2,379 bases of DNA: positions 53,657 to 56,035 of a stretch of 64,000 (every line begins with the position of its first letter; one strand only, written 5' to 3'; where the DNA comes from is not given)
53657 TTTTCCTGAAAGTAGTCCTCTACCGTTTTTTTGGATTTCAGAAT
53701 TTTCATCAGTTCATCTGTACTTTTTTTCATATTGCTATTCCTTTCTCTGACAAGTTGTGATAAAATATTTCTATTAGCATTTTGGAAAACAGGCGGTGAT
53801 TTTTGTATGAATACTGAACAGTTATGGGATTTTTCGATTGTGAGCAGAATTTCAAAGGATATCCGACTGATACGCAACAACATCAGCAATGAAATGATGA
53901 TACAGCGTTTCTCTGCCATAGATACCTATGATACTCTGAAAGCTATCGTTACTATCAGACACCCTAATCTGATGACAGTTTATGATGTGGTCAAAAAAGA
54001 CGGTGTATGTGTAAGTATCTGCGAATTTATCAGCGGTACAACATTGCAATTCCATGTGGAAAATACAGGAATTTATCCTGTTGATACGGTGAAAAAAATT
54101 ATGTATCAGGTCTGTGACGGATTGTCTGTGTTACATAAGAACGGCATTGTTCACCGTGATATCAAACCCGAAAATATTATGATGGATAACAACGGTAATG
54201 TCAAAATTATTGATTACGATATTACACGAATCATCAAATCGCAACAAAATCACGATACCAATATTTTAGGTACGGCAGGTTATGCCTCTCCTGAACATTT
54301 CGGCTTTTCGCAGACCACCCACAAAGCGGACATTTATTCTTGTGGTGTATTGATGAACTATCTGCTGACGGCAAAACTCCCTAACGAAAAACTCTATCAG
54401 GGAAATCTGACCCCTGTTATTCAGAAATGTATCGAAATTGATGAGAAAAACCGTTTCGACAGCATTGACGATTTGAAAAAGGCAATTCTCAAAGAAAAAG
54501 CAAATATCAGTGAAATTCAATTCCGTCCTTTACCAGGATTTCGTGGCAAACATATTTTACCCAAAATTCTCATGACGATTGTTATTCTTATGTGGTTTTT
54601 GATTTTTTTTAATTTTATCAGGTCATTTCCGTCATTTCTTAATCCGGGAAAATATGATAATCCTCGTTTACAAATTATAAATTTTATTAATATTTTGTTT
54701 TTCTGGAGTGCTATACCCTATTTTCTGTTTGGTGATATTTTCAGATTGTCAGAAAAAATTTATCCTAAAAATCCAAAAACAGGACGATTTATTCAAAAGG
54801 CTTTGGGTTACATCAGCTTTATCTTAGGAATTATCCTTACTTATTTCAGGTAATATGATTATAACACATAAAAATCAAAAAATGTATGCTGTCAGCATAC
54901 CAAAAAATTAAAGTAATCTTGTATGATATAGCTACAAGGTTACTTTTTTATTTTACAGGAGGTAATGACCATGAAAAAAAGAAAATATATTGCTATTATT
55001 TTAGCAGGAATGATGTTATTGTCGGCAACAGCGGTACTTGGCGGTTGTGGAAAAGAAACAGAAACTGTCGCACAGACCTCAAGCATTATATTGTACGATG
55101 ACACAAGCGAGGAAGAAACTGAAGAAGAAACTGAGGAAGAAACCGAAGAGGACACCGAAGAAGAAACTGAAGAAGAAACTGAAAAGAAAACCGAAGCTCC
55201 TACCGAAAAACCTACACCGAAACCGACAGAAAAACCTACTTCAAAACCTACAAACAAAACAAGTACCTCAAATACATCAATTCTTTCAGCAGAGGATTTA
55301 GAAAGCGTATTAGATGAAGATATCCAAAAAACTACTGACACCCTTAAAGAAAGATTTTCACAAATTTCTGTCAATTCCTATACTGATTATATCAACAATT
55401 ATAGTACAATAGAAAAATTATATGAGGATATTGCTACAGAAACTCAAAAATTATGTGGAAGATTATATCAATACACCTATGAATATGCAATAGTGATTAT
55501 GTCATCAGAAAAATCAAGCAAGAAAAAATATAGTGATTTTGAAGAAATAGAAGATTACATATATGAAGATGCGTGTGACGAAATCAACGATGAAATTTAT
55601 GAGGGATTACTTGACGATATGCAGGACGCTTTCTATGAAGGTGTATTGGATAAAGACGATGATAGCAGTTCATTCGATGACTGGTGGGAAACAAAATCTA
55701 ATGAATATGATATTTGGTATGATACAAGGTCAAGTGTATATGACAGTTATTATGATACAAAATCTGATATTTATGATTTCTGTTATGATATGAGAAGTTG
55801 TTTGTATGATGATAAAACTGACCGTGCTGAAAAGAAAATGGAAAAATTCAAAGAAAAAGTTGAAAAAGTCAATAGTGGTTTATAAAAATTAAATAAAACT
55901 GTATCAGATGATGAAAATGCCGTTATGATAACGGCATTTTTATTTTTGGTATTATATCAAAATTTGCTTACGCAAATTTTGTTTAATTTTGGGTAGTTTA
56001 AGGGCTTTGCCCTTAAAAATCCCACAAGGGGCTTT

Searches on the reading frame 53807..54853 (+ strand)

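Call 44: search_protein_families(library=pfam, proteins=[window:53807-54853:+], max_evalue=0.00001)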
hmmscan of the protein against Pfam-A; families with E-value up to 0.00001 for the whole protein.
window:53807-54853:+ (348 aa): 3 families
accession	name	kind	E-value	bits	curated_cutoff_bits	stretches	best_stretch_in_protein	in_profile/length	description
PF00069.31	Pkinase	-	1.4e-38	133.3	31.7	1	45-201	50-210/263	Protein kinase domain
PF07714.23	PK_Tyr_Ser-Thr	-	1.6e-23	83.8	23.1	1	42-201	50-213/258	Protein tyrosine and serine/threonine kinase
PF12330.14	Haspin_kinase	-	2.2e-06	27.4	25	1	85-146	197-259/364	Haspin like kinase domain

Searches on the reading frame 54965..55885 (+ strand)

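Call 44: search_protein_families(library=pfam, proteins=[window:54965-55885:+], max_evalue=0.00001)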
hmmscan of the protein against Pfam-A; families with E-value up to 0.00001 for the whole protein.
window:54965-55885:+ (306 aa): 0 families

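Call 46: search_protein_families(library=ncbifam, proteins=[window:54965-55885:+], max_evalue=0.01)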
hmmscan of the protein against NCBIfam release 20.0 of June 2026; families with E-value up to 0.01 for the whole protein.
window:54965-55885:+ (306 aa): 4 families
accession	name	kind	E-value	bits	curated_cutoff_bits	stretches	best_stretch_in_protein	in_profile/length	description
TIGR04526.1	predic_Ig_block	subfamily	2.9e-07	29.8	150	1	4-251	3-248/693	putative immunoglobulin-blocking virulence protein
NF041335.1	surf_glcprot_Halo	equivalog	0.00071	17.8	1100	1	50-104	786-839/862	ArtA-dependent S-layer glycoprotein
NF011510.0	PRK14948.1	equivalog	0.0063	15.3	593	1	49-191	386-526/640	DNA polymerase III subunit gamma/tau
NF033847.1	MCP_Sipho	equivalog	0.009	15.2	75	1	49-101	72-120/549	major capsid protein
